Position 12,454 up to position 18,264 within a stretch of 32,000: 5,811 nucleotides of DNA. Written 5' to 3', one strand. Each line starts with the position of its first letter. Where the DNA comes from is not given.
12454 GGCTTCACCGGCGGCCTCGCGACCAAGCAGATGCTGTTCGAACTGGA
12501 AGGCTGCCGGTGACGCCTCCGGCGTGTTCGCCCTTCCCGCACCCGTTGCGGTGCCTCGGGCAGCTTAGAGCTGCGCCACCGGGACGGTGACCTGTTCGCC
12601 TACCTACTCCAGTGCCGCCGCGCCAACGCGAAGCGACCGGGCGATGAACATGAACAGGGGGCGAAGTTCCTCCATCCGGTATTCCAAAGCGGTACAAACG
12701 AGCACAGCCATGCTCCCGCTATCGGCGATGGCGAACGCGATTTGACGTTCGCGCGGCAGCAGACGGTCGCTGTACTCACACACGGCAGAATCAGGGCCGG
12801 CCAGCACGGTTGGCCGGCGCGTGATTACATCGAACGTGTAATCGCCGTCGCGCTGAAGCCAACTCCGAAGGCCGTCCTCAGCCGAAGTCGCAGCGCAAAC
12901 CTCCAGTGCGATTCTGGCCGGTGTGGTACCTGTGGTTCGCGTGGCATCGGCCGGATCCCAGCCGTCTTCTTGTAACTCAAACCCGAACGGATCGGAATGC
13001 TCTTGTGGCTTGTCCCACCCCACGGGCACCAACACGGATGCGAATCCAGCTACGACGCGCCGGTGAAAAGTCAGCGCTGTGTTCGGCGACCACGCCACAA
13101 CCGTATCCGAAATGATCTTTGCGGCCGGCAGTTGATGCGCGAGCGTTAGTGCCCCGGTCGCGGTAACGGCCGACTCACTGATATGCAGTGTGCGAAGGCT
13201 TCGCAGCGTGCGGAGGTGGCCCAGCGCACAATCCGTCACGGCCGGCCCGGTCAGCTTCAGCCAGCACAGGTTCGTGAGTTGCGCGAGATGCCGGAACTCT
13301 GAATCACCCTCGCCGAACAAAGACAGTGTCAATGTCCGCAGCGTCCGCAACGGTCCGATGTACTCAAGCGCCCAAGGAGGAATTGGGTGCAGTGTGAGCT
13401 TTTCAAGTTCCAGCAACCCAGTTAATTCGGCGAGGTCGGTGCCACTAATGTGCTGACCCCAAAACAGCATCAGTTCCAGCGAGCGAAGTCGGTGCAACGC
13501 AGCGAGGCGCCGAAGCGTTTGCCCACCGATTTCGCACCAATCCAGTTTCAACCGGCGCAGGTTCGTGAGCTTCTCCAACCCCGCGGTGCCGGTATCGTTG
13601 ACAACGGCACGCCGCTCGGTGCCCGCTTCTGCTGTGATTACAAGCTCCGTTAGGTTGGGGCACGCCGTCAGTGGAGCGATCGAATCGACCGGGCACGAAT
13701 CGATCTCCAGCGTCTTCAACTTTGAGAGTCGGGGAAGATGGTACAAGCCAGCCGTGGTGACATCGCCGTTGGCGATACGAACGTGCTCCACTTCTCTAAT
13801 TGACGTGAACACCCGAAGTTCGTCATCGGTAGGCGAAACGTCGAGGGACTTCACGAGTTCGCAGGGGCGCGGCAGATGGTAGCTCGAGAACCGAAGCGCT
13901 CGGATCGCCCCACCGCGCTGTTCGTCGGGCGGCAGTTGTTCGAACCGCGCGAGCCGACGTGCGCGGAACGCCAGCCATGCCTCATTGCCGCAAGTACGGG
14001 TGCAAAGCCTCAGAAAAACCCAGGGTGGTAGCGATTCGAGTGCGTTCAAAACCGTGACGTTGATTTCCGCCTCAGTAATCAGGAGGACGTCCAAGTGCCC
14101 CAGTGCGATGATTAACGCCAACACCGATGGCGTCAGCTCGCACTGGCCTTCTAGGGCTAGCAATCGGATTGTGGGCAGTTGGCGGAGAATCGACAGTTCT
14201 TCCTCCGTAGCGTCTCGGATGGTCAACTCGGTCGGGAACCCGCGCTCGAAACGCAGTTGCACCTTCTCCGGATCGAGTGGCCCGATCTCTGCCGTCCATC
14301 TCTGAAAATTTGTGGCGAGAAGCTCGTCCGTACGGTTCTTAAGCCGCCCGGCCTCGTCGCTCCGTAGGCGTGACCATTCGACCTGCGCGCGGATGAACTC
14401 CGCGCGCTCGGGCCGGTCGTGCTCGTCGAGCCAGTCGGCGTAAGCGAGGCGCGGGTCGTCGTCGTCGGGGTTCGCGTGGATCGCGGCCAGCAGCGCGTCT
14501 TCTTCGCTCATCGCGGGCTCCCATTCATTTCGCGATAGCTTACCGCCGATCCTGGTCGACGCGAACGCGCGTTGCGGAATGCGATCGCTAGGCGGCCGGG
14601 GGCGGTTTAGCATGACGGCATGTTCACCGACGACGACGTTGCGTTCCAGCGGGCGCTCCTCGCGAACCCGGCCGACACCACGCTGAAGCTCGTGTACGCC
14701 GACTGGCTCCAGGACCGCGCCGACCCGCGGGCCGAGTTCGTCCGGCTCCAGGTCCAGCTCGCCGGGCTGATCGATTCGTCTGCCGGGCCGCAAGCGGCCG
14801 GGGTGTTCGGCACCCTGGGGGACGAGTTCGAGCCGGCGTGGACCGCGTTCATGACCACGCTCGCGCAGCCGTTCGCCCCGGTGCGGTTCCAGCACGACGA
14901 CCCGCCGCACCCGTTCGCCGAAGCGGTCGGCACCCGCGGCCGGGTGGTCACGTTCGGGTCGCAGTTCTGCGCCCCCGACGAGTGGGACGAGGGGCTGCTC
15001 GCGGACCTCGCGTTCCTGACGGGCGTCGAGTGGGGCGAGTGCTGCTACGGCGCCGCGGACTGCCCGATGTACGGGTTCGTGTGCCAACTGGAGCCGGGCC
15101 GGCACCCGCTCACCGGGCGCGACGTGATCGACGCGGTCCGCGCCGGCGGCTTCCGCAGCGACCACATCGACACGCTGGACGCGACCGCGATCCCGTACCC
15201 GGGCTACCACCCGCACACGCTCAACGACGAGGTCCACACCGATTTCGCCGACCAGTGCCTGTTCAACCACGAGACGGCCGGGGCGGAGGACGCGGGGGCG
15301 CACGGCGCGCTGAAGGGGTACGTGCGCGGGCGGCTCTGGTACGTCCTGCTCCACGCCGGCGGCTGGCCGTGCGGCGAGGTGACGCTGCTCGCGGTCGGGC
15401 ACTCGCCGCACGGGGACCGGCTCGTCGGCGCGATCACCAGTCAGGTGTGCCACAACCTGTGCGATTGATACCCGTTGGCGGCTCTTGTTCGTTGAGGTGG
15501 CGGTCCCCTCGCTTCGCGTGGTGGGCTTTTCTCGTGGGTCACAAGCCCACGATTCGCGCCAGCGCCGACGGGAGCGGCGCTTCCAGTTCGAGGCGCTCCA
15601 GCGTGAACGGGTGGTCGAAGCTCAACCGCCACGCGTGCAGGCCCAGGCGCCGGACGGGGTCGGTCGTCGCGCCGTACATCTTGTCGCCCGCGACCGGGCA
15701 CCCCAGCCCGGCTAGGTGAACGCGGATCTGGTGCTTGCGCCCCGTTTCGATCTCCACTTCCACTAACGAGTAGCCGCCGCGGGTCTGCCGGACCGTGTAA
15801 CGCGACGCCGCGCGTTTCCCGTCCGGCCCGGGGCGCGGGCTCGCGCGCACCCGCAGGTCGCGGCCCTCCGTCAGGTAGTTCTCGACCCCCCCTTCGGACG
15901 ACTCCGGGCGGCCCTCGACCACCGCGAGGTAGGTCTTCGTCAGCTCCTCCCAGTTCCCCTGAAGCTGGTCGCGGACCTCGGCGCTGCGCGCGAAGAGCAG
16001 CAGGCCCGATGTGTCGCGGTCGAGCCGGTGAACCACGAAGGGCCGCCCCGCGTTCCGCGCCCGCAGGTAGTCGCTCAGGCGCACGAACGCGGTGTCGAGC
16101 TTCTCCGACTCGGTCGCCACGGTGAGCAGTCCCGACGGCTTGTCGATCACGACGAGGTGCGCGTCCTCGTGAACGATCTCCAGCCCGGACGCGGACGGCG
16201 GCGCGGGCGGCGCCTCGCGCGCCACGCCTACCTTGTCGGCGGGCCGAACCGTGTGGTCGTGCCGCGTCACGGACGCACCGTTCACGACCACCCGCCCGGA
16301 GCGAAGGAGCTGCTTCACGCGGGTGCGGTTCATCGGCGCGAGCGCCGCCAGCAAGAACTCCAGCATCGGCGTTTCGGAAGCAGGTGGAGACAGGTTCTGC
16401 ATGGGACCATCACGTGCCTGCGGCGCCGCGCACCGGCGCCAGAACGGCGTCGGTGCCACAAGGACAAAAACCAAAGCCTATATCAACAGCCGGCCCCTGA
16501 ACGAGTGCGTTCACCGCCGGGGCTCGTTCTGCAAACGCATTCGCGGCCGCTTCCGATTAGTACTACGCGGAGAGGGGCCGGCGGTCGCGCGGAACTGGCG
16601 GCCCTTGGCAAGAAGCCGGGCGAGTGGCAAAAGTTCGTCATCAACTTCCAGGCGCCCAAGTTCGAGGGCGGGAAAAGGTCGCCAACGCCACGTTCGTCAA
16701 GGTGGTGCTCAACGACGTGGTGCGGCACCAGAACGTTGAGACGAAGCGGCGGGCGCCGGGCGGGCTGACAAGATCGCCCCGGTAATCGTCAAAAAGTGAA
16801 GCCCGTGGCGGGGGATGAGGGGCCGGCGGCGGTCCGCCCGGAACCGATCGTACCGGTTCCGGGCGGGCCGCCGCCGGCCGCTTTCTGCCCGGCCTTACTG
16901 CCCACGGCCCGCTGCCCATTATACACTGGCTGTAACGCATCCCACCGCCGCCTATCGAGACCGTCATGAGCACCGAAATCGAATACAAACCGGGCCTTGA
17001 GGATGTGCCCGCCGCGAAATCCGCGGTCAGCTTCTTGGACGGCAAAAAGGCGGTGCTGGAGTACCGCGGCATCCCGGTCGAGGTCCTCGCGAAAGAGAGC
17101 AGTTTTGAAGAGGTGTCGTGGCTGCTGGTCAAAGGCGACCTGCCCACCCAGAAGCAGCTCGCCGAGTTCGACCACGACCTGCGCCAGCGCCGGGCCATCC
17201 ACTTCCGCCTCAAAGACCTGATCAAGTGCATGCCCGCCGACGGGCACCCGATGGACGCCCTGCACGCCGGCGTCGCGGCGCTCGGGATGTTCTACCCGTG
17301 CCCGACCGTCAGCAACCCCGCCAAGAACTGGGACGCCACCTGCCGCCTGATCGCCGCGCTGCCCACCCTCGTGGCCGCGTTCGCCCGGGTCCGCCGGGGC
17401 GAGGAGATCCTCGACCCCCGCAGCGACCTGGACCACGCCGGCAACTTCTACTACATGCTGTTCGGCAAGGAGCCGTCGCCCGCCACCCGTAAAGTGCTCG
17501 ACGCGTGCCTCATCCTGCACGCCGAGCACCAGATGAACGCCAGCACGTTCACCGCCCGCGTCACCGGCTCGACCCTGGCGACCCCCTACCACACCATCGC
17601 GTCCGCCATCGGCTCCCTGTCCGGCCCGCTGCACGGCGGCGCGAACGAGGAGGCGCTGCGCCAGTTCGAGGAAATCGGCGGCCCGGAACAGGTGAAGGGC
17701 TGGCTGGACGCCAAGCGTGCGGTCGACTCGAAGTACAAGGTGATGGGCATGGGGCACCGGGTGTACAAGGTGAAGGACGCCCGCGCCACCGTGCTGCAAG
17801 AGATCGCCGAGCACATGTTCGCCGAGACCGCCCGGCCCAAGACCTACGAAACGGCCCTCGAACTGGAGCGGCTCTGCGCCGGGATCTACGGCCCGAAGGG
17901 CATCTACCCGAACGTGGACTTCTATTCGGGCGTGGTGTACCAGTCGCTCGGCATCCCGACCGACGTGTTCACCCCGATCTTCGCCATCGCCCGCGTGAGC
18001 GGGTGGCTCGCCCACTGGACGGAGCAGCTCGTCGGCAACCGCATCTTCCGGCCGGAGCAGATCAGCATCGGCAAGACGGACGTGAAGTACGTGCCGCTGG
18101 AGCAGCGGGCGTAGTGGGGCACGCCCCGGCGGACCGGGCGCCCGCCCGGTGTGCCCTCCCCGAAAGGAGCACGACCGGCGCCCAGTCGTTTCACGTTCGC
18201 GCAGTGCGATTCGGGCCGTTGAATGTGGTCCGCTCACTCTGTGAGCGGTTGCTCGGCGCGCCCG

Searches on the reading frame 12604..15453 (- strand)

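Call 45: search_protein_families(library=pfam, proteins=[window:12604-15453:-], max_evalue=0.001)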
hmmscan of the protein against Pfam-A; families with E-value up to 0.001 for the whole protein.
window:12604-15453:- (949 aa): 2 families
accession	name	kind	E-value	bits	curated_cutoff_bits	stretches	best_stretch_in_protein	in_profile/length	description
PF23598.1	LRR_14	-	7.8e-07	28.6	40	1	575-759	91-271/353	Leucine-rich repeat region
PF12799.13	LRR_4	-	0.00043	20.9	27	0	578-606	2-30/44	Leucine Rich repeats (2 copies)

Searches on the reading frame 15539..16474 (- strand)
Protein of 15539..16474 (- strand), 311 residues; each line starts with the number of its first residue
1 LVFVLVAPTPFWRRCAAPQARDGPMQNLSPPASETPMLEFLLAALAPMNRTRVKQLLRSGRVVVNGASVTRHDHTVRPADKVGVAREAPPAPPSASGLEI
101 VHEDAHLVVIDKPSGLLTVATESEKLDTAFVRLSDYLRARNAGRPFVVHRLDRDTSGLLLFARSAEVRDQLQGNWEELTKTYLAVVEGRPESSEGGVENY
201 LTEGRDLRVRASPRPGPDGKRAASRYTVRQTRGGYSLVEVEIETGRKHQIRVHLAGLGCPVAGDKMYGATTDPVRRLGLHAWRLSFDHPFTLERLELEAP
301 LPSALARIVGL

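Call 45: search_protein_families(library=pfam, proteins=[window:15539-16474:-], max_evalue=0.001)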
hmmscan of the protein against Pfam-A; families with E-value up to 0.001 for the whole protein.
window:15539-16474:- (311 aa): 2 families
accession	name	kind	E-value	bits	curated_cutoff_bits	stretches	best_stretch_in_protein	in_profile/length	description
PF00849.27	PseudoU_synth_2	-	4.4e-32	111.8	26.8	1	106-255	1-151/152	RNA pseudouridylate synthase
PF01479.30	S4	-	0.00085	19.5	22.8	0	50-82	16-48/48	S4 domain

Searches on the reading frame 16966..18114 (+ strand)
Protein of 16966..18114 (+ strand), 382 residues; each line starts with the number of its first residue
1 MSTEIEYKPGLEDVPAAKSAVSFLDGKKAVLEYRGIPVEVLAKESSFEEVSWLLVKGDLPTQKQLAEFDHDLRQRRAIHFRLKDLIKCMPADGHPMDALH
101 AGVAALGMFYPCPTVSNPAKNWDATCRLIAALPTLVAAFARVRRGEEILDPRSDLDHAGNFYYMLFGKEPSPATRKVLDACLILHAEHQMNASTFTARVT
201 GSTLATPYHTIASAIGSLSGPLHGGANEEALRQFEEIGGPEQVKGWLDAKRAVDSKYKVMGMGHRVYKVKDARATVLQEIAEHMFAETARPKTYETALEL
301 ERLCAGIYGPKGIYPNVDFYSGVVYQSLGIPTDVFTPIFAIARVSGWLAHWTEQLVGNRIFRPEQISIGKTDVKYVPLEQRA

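Call 45: search_protein_families(library=pfam, proteins=[window:16966-18114:+], max_evalue=0.001)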
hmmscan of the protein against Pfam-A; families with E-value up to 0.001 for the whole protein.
window:16966-18114:+ (382 aa): 1 family
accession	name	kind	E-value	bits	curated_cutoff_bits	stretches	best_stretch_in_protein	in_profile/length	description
PF00285.26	Citrate_synt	-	1.4e-130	435.9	27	1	10-363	1-356/357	Citrate synthase, C-terminal domain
